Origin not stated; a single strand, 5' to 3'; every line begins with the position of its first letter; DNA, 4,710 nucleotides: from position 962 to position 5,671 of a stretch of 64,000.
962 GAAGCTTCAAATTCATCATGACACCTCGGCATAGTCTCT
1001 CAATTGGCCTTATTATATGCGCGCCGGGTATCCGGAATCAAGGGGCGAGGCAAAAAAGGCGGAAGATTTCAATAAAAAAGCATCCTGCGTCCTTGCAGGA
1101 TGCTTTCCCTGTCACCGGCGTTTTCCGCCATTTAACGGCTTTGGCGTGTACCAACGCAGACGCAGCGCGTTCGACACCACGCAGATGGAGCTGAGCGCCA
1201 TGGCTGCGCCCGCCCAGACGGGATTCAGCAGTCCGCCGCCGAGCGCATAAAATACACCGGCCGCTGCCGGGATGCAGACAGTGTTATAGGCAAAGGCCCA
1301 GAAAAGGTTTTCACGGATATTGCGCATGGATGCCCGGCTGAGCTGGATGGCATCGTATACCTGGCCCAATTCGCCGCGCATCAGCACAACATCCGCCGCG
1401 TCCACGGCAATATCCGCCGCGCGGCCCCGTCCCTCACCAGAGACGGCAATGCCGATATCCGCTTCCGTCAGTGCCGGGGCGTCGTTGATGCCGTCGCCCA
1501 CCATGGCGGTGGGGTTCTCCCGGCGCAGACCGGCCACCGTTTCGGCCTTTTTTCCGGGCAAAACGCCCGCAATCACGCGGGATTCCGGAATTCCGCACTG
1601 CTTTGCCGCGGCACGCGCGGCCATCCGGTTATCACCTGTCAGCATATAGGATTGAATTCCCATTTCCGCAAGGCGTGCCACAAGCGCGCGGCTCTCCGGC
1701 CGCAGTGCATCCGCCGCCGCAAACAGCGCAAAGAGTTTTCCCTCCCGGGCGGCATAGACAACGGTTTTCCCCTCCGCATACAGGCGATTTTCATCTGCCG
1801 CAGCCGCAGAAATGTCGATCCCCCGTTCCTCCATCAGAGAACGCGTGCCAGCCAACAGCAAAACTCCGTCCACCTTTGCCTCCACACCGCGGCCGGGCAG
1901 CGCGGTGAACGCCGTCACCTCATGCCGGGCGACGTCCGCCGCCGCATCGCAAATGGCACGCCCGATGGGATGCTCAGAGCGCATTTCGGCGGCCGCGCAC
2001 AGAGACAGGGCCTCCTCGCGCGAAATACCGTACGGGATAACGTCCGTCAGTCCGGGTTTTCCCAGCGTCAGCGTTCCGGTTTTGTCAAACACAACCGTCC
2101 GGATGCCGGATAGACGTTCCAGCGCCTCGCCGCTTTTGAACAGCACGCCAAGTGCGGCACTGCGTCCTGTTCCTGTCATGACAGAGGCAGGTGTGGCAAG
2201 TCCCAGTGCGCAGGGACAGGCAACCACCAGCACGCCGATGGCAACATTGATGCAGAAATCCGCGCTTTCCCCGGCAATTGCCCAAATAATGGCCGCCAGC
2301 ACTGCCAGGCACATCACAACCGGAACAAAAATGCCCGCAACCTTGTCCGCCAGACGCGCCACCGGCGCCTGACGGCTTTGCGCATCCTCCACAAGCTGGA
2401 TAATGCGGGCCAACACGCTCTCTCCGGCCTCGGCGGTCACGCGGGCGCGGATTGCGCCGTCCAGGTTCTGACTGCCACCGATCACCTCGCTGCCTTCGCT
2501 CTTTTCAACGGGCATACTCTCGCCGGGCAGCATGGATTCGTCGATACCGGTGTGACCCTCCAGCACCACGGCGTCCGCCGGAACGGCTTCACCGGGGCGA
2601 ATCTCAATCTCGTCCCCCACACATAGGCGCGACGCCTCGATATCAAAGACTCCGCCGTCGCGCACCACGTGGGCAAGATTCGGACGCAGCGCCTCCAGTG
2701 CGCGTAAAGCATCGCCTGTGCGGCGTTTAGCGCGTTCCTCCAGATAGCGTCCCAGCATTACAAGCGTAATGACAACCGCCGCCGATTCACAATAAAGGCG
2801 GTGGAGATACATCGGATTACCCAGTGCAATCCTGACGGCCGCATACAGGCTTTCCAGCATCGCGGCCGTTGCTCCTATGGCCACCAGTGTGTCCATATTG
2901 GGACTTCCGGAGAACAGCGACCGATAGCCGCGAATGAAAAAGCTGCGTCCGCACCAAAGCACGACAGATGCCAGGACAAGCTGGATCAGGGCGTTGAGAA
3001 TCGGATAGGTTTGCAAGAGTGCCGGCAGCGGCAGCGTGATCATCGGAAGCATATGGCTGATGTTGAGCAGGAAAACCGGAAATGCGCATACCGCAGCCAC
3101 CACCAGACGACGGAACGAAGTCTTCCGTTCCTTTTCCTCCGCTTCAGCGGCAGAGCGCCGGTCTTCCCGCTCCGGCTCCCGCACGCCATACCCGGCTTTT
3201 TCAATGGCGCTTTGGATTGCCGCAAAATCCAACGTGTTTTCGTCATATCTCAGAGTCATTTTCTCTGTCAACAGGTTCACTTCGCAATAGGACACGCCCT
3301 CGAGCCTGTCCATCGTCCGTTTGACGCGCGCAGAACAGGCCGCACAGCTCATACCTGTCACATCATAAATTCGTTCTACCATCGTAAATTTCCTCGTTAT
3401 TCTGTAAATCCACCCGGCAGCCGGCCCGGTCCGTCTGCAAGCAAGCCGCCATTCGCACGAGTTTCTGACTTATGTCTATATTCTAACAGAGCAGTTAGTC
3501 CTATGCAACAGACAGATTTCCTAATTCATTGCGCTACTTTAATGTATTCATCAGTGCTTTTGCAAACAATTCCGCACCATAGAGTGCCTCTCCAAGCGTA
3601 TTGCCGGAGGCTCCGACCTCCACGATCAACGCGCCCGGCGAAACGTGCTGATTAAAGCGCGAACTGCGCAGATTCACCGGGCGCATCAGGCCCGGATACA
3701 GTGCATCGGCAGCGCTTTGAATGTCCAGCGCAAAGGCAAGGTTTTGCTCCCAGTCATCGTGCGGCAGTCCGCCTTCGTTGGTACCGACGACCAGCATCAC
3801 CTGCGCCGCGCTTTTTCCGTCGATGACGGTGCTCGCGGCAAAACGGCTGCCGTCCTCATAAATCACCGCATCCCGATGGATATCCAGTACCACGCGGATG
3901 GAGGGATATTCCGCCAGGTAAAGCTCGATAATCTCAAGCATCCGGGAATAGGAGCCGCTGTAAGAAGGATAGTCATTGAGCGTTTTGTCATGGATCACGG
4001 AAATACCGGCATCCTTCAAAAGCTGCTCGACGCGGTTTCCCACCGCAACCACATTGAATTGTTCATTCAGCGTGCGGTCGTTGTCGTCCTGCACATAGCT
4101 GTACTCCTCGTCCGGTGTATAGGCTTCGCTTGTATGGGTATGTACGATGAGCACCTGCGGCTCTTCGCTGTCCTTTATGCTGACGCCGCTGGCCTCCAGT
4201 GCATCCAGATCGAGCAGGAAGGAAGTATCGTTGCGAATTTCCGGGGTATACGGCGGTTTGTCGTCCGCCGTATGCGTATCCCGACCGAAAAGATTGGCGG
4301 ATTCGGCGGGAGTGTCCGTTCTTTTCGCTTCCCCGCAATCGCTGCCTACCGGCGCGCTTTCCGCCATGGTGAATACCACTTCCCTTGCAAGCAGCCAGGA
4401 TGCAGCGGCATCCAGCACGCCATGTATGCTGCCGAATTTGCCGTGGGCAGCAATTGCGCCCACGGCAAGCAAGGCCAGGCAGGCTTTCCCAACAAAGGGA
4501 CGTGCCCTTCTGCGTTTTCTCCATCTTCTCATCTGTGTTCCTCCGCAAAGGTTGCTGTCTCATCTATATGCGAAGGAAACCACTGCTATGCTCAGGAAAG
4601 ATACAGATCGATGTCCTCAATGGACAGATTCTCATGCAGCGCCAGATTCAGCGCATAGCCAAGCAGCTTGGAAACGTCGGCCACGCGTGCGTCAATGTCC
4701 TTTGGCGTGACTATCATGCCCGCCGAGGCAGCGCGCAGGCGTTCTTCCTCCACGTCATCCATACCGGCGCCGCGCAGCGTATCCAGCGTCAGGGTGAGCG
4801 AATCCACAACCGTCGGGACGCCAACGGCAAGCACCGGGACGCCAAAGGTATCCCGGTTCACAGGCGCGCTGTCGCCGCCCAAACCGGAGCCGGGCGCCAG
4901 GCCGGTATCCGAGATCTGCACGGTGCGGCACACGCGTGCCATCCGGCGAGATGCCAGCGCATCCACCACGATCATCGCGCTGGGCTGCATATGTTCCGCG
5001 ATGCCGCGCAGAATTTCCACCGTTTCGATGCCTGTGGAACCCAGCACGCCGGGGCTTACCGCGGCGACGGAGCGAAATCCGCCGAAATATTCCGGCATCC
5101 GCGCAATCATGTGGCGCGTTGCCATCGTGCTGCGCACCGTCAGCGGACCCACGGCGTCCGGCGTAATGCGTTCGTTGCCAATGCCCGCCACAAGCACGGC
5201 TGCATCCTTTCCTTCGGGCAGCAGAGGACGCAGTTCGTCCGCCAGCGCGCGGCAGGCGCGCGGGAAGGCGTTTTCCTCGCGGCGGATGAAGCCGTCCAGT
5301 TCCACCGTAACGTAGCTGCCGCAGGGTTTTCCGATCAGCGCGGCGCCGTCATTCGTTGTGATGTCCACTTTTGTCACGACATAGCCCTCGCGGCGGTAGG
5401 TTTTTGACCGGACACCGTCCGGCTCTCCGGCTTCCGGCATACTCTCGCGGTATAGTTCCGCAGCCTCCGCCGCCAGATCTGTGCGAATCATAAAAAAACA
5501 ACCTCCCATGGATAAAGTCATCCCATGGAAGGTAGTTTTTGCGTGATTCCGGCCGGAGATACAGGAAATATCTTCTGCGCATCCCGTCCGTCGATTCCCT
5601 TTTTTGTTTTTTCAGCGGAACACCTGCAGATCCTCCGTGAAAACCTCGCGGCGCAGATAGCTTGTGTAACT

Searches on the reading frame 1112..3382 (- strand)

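Call 85: search_protein_families(library=pfam, proteins=[window:1112-3382:-], max_evalue=0.05)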
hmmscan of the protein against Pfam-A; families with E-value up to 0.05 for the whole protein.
window:1112-3382:- (756 aa): 5 families
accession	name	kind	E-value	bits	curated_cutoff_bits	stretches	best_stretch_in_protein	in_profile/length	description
PF00122.25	E1-E2_ATPase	-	2.6e-54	183.9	28.1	1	232-409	2-179/181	E1-E2 ATPase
PF00702.32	Hydrolase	-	1.7e-32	113.8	26.4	1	427-642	1-191/191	haloacid dehalogenase-like hydrolase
PF00403.32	HMA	-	8.1e-15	55.4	24.8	1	6-65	2-61/62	Heavy-metal-associated domain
PF12710.13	HAD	-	0.0021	18.9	27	1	517-638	43-188/189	haloacid dehalogenase-like hydrolase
PF19991.5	HMA_2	-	0.0024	18.3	30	1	19-64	34-79/154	Heavy metal associated domain 2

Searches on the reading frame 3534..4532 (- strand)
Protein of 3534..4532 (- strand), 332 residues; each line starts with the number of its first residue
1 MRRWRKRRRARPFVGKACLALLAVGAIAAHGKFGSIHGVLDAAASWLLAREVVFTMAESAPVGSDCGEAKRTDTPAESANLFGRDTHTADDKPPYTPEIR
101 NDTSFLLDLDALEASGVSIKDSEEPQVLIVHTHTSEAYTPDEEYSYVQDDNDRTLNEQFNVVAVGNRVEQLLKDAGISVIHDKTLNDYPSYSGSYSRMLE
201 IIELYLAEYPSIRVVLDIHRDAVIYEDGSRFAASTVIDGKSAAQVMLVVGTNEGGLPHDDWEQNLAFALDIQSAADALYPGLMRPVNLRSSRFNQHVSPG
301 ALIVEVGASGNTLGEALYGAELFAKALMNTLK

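Call 85: search_protein_families(library=pfam, proteins=[window:3534-4532:-], max_evalue=0.05)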
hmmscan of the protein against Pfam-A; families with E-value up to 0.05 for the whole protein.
window:3534-4532:- (332 aa): 1 family
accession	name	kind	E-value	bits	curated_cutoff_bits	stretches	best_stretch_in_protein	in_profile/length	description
PF07454.18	SpoIIP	-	8.1e-62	209.6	24.4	1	101-327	74-268/269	Stage II sporulation protein P (SpoIIP)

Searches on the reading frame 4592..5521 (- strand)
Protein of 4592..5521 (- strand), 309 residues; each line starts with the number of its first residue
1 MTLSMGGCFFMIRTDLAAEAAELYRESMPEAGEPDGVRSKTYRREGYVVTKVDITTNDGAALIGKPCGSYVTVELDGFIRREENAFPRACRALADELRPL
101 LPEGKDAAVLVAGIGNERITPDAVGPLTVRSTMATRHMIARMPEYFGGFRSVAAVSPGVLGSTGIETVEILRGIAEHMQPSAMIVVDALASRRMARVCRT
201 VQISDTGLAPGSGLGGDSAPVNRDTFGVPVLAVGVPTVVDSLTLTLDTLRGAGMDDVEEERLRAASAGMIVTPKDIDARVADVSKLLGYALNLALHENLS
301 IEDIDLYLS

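Call 85: search_protein_families(library=pfam, proteins=[window:4592-5521:-], max_evalue=0.05)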
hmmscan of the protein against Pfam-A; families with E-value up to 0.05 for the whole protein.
window:4592-5521:- (309 aa): 2 families
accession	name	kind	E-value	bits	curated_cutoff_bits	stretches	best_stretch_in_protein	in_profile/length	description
PF03418.19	Peptidase_A25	-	3.1e-68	230.7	27.8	2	18-249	2-239/353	Germination protease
PF06866.16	DUF1256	-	0.0083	16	27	0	83-216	7-121/164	Protein of unknown function (DUF1256)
